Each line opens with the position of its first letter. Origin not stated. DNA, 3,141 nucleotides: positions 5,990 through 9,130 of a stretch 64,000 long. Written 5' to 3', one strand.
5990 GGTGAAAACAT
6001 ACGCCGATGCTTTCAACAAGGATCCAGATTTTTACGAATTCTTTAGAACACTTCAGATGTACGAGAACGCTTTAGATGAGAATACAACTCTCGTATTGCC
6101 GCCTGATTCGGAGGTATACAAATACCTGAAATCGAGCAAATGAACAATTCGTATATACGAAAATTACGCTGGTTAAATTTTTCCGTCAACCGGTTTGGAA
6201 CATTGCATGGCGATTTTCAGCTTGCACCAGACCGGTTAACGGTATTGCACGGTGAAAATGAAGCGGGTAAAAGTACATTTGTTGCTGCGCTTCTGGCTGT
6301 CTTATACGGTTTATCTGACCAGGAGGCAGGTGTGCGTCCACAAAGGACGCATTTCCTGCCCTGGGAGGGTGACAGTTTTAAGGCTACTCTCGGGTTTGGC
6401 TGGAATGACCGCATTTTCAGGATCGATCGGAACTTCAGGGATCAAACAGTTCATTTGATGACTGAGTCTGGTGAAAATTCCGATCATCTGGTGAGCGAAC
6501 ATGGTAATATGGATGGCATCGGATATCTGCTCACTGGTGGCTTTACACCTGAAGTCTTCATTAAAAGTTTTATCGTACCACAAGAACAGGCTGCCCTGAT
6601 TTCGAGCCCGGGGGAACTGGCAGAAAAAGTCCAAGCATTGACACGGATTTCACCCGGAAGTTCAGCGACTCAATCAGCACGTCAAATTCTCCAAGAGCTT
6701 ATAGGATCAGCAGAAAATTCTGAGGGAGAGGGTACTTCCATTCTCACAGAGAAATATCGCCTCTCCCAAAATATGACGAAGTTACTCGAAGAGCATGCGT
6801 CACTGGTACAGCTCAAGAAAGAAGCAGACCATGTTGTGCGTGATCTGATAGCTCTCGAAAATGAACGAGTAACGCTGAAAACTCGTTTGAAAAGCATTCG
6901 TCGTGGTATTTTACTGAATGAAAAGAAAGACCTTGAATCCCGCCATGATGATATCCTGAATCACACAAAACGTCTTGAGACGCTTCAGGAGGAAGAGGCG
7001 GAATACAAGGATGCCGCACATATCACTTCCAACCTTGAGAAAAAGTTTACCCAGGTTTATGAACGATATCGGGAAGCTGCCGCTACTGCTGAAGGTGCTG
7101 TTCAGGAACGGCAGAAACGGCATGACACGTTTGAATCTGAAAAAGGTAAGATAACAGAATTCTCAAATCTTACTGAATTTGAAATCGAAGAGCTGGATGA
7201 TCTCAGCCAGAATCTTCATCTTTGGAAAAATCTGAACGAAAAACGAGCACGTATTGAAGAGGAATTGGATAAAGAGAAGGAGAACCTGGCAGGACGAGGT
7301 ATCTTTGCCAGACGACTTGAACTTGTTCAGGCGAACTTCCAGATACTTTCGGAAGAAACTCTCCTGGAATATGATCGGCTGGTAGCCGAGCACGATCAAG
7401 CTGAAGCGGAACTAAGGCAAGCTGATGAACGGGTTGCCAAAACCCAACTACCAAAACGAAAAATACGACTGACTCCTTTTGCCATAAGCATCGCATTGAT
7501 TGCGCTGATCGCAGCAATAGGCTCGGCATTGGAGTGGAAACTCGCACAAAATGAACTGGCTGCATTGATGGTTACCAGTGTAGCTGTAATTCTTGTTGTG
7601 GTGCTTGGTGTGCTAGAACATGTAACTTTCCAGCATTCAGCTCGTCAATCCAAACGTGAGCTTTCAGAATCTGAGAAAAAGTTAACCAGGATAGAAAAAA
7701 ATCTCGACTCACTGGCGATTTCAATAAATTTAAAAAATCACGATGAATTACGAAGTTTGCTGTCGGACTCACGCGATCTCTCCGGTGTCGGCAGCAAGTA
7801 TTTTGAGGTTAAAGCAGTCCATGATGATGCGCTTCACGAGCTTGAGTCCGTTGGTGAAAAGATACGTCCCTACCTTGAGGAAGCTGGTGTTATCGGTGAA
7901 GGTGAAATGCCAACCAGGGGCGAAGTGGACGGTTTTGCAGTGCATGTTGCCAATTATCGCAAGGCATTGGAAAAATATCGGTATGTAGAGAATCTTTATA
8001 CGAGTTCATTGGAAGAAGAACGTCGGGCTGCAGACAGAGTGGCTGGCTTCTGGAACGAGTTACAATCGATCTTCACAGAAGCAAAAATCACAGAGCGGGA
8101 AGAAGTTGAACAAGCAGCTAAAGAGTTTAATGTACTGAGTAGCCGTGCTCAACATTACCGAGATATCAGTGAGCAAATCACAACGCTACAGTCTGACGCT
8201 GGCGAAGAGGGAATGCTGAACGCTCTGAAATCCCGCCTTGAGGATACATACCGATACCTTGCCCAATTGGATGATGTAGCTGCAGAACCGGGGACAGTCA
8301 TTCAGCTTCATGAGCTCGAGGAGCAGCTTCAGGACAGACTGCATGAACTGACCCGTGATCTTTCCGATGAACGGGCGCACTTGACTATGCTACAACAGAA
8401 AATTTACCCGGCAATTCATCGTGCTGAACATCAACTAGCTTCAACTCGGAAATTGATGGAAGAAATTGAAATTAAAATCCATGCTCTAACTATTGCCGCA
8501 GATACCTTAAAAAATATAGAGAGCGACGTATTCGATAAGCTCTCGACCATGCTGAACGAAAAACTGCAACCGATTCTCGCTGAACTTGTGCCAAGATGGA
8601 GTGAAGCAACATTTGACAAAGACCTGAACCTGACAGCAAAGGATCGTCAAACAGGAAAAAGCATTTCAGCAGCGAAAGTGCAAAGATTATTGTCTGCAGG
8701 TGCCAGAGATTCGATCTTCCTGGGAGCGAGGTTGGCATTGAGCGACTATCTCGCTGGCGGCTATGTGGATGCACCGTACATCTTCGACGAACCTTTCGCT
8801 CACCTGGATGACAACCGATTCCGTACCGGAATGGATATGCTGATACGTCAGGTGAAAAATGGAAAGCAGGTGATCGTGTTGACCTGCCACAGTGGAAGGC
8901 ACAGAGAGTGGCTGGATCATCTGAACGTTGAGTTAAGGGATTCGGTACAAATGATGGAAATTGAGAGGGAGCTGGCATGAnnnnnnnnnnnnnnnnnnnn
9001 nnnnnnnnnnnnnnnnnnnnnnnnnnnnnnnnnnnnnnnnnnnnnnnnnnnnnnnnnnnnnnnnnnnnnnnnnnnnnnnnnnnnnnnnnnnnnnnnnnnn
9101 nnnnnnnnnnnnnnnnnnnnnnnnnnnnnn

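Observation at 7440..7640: Rad50-like ATPase has two transmembrane helices in place of the zinc hook at the coiled-coil apex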

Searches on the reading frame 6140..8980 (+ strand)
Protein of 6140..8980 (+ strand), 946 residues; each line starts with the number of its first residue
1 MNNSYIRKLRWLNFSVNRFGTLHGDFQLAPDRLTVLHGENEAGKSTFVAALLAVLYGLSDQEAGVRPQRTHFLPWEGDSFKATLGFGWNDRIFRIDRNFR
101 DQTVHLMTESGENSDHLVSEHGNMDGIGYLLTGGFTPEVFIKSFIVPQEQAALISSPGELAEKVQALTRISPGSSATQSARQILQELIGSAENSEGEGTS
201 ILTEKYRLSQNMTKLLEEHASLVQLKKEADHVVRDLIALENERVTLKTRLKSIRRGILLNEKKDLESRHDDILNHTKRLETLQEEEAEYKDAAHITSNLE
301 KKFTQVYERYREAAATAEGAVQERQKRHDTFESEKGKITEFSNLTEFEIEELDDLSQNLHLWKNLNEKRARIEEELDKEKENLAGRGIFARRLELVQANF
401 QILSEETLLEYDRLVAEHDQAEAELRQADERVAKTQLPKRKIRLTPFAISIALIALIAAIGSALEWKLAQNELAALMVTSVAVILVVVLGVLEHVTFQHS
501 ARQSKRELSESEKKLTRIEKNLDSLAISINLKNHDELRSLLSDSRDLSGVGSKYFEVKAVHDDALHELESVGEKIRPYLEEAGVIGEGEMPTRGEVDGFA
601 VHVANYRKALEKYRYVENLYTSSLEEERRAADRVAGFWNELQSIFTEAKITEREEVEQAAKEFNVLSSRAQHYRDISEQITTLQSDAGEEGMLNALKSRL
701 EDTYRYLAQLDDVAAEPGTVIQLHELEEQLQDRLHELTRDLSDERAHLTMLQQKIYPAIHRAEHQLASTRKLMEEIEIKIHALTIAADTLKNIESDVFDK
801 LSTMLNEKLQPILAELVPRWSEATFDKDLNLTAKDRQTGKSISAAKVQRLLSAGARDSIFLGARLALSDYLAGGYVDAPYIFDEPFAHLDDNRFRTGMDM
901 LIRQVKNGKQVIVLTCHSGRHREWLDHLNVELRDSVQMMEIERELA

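Call 3: search_protein_families(library=pfam, proteins=[window:6140-8980:+], max_evalue=0.01)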
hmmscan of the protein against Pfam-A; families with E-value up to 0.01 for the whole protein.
window:6140-8980:+ (946 aa): 4 families
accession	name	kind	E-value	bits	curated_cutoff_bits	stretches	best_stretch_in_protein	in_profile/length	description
PF13476.12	AAA_23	-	1.7e-08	35.8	27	1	26-301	15-195/201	AAA domain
PF13514.12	AAA_27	-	2.7e-07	30.8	22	1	13-62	5-57/206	AAA domain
PF02463.25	SMC_N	-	1.7e-05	24.8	40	0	514-920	119-201/220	RecF/RecN/SMC N terminal domain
PF13555.12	AAA_29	-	9.2e-05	22.6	27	1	20-59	10-50/61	P-loop containing region of AAA domain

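Call 4: search_protein_families(library=ncbifam, proteins=[window:6140-8980:+], max_evalue=0.01)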
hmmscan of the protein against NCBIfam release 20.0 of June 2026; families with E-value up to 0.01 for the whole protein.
window:6140-8980:+ (946 aa): 10 families
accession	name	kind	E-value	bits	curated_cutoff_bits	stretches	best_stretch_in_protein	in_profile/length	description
NF003034.1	PRK03918.1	equivalog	6.8e-14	50.8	700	2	850-915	788-851/878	DNA double-strand break repair ATPase Rad50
NF041034.1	Rad50_Sulf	equivalog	5.1e-09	34.6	1000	1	608-915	531-842/872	DNA double-strand break repair ATPase Rad50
NF045780.1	TrlF_fam_ATP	equivalog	1.4e-05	24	350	1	493-852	417-758/944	TrlF family AAA-like ATPase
TIGR02857.1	CydD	equivalog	0.00012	21.2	435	0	839-928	447-526/529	thiol reductant ABC exporter subunit CydD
NF010061.0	PRK13538.1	equivalog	0.00024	20.7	195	0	850-918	133-192/211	cytochrome c biogenesis heme-transporting ATPase CcmA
NF040873.1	AztA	equivalog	0.00031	20.4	220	0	25-66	12-49/191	zinc ABC transporter ATP-binding protein AztA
TIGR01189.1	ccmA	equivalog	0.0013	18.4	131.6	0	846-920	123-188/198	heme ABC exporter ATP-binding protein CcmA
NF002572.0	PRK02224.1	equivalog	0.0027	16.1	1087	0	31-103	23-91/888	DNA double-strand break repair ATPase Rad50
NF053840.1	MnTportMntADein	equivalog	0.0039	16.8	400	0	880-929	155-204/240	manganese ABC transporter ATP-binding protein MntA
NF010068.0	PRK13548.1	equivalog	0.0057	15.8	261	0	25-53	25-53/261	heme ABC transporter ATP-binding protein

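Call 6: find_homologous_proteins(query=window:6140-8980:+, max_evalue=0.00001)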
Query window:6140-8980:+ (946 aa): 16 proteins with E <= 0.00001 among 8000 candidates.
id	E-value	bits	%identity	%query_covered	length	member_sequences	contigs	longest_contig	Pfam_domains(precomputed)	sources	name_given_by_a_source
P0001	0.0e+0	2058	100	100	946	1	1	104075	PF13514.13,PF13476.13,PF02463.26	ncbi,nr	ncbi:SMC family ATPase [bacterium]|nr:SMC family ATPase [bacterium]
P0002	2.5e-127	445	29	100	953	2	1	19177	PF13514.13,PF13476.13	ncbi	-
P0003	4.2e-17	80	29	21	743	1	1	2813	PF13514.13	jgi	-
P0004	1.6e-12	65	29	26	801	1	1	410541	PF13514.13,PF13476.13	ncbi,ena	-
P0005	1.2e-8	52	30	17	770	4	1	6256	PF13514.13,PF13476.13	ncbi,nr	ncbi:MAG TPA: AAA family ATPase [Gaiellales bacterium]|nr:AAA family ATPase [Gaiellales bacterium]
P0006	1.6e-8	51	30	16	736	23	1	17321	PF13514.13,PF13476.13,PF02463.26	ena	-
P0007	1.7e-8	51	30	16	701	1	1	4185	PF13514.13,PF13476.13,PF02463.26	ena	-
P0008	3.5e-8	50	32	16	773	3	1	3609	PF13514.13,PF13175.13,PF13476.13,PF02463.26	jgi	-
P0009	5.4e-8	50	32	11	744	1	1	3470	PF13514.13,PF13476.13,PF13555.13,PF02463.26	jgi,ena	-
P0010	8.3e-8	49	28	18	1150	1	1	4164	PF13514.13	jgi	-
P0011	8.5e-8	49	23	15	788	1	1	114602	PF13514.13,PF13476.13,PF02463.26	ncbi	-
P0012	3.2e-6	44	22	43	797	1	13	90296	PF13514.13,PF13175.13,PF13476.13,PF13555.13,PF02463.26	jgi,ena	-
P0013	3.5e-6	44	26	13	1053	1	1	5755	PF13514.13,PF13476.13,PF02463.26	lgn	-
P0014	3.8e-6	44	32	7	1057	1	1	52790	PF13514.13,PF13175.13,PF13476.13,PF02463.26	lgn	-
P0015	5.0e-6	43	29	11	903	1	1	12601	PF13514.13,PF13476.13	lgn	-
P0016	6.8e-6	43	30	19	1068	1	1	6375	PF13514.13,PF13175.13,PF13476.13,PF02463.26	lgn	-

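Call 11: find_encoding_contigs(protein=P0002, flank=8000, max_places=4)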
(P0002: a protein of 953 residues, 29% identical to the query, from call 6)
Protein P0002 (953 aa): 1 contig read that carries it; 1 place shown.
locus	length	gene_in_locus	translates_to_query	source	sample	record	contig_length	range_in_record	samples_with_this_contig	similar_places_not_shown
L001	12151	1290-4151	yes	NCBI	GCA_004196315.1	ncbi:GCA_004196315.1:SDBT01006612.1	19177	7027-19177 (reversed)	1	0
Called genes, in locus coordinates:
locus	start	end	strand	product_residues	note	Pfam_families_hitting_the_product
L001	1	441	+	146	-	?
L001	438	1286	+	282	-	PF01145:Band_7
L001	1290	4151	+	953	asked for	PF13476:AAA_23, PF13514:AAA_27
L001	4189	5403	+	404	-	PF00149:Metallophos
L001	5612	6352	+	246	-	PF04367:DUF502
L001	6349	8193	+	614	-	-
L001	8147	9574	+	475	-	PF01103:Omp85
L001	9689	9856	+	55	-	-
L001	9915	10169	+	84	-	PF20114:DUF6504 (faint)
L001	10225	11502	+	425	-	PF00817:IMS, PF11799:IMS_C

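Call 21: find_related_loci(query=A2, collection=genome_contigs, flank=8000)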
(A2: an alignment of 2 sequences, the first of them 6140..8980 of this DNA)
Query A2 (946 aa) in genome_contigs; peptide patterns used: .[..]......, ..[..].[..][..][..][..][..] (x = any residue, [..] = any of these).
277 stretches matched a pattern; 21 encode a relative of the query (tblastn E <= 1e-3); 21 distinct loci.
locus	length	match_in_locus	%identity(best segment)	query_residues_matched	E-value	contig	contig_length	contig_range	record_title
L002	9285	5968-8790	24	13-925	6e-42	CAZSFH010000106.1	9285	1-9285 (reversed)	MAG TPA_asm: uncultured Planctomycetia bacterium isolate SRP185896_co1_335 genome assembly, contig: NODE_6388_length_928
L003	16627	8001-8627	32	722-944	6e-27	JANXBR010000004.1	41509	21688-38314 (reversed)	MAG: Thermodesulfovibrio sp. isolate SKYB4 NODE_4_length_41509_cov_5.033042, whole genome shotgun sequence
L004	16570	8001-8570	30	722-920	4e-23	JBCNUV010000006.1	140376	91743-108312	MAG: Thermodesulfovibrio sp. isolate DT_Bin_13 contig6, whole genome shotgun sequence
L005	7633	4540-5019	35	757-920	2e-22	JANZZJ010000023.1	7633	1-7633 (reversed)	MAG: Candidatus Sumerlaeaceae bacterium isolate SKW119 k141_653405, whole genome shotgun sequence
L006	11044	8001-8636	28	745-945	3e-21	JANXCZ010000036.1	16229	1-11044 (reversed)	MAG: Thermodesulfovibrio sp. isolate SKYB9 k141_77093, whole genome shotgun sequence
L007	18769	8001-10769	24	6-925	1e-33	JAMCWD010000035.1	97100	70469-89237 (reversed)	MAG: Chloroflexota bacterium isolate FK_Sedi_B_Bin.67 NODE_365_length_97100_cov_5.85942, whole genome shotgun sequence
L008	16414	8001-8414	36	782-920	2e-20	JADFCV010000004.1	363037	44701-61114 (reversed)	MAG: Candidatus Sumerlaeota bacterium isolate QZM1.54 NODE_4_length_363037_cov_4.482195, whole genome shotgun sequence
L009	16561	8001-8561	31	724-920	2e-19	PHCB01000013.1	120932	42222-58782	MAG: candidate division BRC1 bacterium HGW-BRC1-1 bjp_ig2102_scaffold_314, whole genome shotgun sequence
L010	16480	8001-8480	34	757-920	4e-19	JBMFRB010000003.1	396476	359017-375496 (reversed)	MAG: Candidatus Sumerlaeaceae bacterium isolate KM4344-30 NODE_7_length_396476_cov_9.027193, whole genome shotgun sequen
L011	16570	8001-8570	32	748-932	5e-19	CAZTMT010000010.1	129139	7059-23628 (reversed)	MAG TPA_asm: uncultured Clostridia bacterium isolate binchicken_co30_143 genome assembly, contig: NODE_155_length_129139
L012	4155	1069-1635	30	730-922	2e-18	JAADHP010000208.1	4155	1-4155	MAG: Nitrospirota bacterium isolate M_MetaBat.199 contig-127_36684, whole genome shotgun sequence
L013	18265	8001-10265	27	19-917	4e-18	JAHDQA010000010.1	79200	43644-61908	MAG: Tissierellaceae bacterium isolate SM1-B8.1 k141_17673, whole genome shotgun sequence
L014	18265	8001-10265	34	19-917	2e-17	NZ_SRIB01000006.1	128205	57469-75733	Soehngenia longivitae strain 1933P NODE_6, whole genome shotgun sequence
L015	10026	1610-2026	33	773-917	2e-16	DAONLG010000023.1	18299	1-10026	MAG TPA_asm: Soehngenia sp. isolate AMR_MDS_3693 NODE_2603_length_18299_cov_4.715249, whole genome shotgun sequence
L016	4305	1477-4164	28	6-936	2e-15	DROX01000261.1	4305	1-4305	MAG TPA_asm: Nitrospirae bacterium isolate HyVt-545 HyVt-545_k145_817459, whole genome shotgun sequence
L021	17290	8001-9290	25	19-916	4e-7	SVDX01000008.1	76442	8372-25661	MAG: Lachnospira sp. isolate SIG291 NODE_8162_length_76442_cov_2.622093, whole genome shotgun sequence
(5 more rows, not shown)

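Call 26: find_encoding_contigs(protein=P0001, flank=10000, max_places=3)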
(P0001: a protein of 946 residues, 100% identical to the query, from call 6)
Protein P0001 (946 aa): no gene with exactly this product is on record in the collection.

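Call 30: search_protein_families(library=padloc, proteins=[window:6140-8980:+], max_evalue=0.01)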
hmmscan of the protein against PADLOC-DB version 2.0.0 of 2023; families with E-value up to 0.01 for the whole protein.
window:6140-8980:+ (946 aa): 5 families
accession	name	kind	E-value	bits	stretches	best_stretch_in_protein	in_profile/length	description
PDLC04135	mad3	-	4.1e-11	41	1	11-229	2-211/374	mads_3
PDLC03859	LmuB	-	2.2e-10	38.4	2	503-915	190-583/611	-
PDLC04140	mad8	-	1.8e-05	22.4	1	25-220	21-150/314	mads_8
PDLC03878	NsnB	-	0.0022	15.8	0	31-59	21-49/345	-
PDLC03795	RTasSLATT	-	0.0095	13.5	0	446-510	34-97/183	DRT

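Call 31: search_solved_structures(query=window:6140-8980:+, max_evalue=0.01)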
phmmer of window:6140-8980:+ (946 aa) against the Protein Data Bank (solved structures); distinct sequences matched with E-value up to 0.01: 9.
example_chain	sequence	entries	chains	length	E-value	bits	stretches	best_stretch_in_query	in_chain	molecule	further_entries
1f2t_B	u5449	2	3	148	3.1e-05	25.6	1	849-934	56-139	RAD50 ABC-ATPASE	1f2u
3qkr_B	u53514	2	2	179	3.5e-05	25.4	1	849-934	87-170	DNA double-strand break repair rad50 ATPase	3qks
1ii8_B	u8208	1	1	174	3.6e-05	25.4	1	849-934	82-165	Rad50 ABC-ATPase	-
3qkt_A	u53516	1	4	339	7.1e-05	24.4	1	849-934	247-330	DNA double-strand break repair rad50 ATPase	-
3qku_A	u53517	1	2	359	7.4e-05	24.3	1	849-934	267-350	DNA double-strand break repair rad50 ATPase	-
1us8_B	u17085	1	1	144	0.00012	23.7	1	849-934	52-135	DNA DOUBLE-STRAND BREAK REPAIR RAD50 ATPASE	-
4nci_A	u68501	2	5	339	0.00034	22.1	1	849-934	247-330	DNA double-strand break repair Rad50 ATPase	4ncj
4nch_A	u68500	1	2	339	0.00044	21.8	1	849-934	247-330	DNA double-strand break repair Rad50 ATPase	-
4nck_A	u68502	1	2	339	0.00053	21.5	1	850-934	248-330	DNA double-strand break repair Rad50 ATPase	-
